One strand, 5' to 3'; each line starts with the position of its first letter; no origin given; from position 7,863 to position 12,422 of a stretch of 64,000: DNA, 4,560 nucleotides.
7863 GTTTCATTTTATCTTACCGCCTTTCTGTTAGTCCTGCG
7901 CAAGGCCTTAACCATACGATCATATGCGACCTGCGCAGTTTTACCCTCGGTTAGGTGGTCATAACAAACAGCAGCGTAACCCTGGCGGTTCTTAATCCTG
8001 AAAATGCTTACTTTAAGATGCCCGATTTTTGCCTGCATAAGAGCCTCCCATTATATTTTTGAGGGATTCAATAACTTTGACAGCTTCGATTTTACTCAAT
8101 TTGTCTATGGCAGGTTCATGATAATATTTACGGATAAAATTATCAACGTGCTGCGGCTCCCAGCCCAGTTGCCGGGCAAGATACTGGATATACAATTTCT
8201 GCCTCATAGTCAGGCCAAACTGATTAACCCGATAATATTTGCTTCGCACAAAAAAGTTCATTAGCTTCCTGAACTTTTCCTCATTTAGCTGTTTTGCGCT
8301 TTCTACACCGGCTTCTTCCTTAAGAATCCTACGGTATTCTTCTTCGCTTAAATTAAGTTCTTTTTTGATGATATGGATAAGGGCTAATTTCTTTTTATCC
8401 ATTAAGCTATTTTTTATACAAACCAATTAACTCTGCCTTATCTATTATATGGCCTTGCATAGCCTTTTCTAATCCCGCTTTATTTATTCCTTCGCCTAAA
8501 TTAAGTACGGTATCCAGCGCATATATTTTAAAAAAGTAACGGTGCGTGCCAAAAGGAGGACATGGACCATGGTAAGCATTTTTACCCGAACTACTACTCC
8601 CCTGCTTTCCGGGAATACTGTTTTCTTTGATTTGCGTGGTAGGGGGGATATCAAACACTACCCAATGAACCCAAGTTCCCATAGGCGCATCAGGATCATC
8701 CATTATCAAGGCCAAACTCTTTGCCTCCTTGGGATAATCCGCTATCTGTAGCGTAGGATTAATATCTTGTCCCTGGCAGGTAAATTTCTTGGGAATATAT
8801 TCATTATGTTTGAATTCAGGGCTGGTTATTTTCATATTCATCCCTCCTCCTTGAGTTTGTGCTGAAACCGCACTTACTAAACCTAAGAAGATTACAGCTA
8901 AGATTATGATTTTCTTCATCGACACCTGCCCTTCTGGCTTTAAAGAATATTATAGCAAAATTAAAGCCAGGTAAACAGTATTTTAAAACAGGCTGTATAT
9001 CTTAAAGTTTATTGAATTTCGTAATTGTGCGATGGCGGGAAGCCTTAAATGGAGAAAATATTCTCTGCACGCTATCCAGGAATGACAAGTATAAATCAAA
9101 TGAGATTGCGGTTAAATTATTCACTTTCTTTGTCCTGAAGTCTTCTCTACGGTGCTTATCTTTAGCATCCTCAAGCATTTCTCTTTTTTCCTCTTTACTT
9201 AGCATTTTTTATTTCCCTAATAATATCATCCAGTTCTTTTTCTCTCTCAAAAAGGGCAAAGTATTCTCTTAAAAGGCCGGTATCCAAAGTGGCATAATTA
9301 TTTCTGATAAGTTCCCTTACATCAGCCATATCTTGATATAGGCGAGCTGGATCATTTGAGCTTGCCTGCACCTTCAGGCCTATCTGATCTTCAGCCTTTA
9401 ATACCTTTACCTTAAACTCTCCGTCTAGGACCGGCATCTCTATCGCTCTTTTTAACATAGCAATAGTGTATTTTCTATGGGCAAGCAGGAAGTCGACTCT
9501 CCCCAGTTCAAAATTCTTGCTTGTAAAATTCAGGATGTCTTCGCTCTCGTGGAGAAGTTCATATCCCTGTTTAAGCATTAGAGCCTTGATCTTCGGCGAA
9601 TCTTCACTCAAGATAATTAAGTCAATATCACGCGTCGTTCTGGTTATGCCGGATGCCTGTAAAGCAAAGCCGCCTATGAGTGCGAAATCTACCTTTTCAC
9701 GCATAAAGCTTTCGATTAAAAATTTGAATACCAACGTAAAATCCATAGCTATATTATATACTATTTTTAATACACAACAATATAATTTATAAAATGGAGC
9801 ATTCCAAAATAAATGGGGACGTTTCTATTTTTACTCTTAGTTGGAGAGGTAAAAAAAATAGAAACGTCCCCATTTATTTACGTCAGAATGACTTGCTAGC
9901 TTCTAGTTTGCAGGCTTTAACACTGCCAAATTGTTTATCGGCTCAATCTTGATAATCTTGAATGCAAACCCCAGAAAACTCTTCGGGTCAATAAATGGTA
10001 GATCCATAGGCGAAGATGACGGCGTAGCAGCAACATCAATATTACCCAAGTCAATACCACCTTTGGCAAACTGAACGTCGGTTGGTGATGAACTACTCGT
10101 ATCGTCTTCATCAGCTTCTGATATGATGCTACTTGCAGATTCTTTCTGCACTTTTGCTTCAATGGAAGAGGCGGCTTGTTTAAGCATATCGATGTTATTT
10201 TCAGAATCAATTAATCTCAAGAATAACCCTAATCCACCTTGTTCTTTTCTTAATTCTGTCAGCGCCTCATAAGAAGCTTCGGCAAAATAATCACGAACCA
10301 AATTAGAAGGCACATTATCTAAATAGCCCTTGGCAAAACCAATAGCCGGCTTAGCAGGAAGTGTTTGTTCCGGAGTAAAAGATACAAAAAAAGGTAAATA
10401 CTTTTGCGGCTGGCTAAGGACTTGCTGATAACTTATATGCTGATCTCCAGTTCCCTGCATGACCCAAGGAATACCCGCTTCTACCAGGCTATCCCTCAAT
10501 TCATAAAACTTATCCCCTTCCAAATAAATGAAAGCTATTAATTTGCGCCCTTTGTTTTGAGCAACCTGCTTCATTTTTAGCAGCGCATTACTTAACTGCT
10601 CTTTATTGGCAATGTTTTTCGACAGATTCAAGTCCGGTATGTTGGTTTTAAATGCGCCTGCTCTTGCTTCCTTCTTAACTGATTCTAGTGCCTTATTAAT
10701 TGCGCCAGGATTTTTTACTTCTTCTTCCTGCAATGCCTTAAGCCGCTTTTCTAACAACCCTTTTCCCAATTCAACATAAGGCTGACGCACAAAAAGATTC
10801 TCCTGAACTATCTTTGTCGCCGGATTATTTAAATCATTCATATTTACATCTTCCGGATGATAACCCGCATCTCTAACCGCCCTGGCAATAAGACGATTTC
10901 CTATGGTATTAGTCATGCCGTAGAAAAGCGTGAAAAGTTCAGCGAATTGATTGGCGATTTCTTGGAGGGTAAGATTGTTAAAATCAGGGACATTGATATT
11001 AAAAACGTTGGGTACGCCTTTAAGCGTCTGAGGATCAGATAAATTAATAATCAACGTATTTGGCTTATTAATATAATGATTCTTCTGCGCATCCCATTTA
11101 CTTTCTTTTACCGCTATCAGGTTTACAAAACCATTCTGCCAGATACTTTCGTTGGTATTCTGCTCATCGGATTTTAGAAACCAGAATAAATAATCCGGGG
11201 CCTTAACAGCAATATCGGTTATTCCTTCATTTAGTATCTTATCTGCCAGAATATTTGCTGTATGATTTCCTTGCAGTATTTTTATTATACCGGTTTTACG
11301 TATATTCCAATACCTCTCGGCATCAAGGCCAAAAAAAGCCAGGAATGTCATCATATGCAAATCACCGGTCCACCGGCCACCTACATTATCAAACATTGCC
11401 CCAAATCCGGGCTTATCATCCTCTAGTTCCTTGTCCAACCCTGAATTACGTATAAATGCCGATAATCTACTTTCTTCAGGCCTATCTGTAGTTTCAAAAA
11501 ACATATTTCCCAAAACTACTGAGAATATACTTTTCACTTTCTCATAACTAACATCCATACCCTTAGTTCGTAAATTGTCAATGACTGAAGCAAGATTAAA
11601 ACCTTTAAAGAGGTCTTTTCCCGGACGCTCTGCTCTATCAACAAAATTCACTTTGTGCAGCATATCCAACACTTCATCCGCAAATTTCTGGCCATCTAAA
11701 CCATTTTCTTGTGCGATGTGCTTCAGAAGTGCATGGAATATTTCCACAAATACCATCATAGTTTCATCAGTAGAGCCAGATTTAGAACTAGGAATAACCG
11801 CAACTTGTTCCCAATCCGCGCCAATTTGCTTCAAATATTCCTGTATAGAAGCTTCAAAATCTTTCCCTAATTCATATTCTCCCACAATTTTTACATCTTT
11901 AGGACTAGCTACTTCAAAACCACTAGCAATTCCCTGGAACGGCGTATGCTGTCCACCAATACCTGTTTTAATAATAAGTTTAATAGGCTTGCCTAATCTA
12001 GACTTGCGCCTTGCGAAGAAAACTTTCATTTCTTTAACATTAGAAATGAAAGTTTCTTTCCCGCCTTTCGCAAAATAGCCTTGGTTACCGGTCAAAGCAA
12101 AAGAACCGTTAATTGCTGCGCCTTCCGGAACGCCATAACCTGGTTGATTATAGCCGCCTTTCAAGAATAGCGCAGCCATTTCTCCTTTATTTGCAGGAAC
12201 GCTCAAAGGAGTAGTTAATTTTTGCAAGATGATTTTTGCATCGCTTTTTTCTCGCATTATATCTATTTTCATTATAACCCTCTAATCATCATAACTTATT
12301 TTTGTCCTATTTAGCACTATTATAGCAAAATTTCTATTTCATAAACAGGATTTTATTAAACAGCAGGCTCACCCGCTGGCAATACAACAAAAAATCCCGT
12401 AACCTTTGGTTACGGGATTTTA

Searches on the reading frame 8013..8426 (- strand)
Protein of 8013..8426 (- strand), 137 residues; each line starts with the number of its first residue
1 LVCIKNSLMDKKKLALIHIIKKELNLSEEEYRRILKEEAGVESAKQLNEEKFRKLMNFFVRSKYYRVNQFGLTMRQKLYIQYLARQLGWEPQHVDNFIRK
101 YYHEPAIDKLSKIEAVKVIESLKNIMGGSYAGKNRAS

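Call 21: search_protein_families(library=pfam, proteins=[window:8013-8426:-], max_evalue=0.01)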
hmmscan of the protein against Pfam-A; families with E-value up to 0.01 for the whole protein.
window:8013-8426:- (137 aa): 3 families
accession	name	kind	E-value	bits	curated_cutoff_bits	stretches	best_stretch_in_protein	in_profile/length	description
PF06252.17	GemA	-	4.9e-09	37.6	27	1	26-125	1-116/119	Bacteriophage Mu, GemA protein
PF18208.6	NES_C_h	-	0.00087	20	26.6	0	19-80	41-99/109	Nicking enzyme C-terminal middle helical domain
PF00846.24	Hanta_nucleocap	-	0.0021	17.5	27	1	48-98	350-396/428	Hantavirus nucleocapsid protein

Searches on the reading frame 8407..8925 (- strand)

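Call 21: search_protein_families(library=pfam, proteins=[window:8407-8925:-], max_evalue=0.01)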
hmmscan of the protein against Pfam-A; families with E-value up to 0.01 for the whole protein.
window:8407-8925:- (172 aa): 1 family
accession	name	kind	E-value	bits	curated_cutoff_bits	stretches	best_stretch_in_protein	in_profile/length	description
PF01161.25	PBP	-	5e-41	140.6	24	1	44-170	2-135/135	Phosphatidylethanolamine-binding protein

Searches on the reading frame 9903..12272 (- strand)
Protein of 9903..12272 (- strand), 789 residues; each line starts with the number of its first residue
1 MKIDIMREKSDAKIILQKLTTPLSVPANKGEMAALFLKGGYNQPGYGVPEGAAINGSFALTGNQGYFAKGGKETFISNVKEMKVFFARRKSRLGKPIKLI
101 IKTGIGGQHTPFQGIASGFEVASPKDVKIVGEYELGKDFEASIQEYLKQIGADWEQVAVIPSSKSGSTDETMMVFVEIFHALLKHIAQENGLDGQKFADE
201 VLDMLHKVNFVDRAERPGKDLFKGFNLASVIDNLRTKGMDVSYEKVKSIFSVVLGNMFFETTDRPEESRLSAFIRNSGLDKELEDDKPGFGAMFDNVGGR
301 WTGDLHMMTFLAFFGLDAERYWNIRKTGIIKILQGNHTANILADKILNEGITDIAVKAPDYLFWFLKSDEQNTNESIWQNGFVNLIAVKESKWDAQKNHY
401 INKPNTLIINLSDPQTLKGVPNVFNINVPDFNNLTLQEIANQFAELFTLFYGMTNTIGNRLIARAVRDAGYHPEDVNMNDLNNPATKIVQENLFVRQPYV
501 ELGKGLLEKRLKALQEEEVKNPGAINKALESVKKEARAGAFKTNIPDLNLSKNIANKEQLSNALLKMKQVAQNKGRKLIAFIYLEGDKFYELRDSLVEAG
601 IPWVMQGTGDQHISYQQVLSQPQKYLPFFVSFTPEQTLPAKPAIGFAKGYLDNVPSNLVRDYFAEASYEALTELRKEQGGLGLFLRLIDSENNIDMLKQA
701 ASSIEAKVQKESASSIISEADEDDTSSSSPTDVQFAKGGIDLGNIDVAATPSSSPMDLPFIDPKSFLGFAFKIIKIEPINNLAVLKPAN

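Call 46: find_encoding_contigs(protein=window:9903-12272:-, flank=10000, max_places=6)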
Protein window:9903-12272:- (789 aa): 1 contig read that carries it; 1 place shown.
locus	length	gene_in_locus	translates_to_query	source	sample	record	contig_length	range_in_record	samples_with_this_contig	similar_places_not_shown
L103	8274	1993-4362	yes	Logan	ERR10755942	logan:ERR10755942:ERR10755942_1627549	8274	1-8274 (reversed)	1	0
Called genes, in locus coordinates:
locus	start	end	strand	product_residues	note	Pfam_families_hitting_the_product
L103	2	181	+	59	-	?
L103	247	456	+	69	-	PF00313:CSD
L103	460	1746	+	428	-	PF02310:B12-binding, PF04055:Radical_SAM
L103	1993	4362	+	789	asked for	-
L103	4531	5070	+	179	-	PF08843:AbiEii (faint), PF09970:DUF2204 (faint), PF14907:NTP_transf_5 (weak)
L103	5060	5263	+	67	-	-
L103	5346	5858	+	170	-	PF01161:PBP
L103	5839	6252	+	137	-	PF06252:GemA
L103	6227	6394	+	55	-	-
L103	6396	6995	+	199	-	PF13248:Zn_ribbon_3 (weak)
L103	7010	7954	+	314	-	PF05170:AsmA, PF05359:DUF748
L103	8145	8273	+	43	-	?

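Call 62: search_protein_families(library=pfam, proteins=[window:9903-12272:-], max_evalue=0.00001)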
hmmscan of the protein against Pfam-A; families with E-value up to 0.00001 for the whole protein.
window:9903-12272:- (789 aa): 0 families
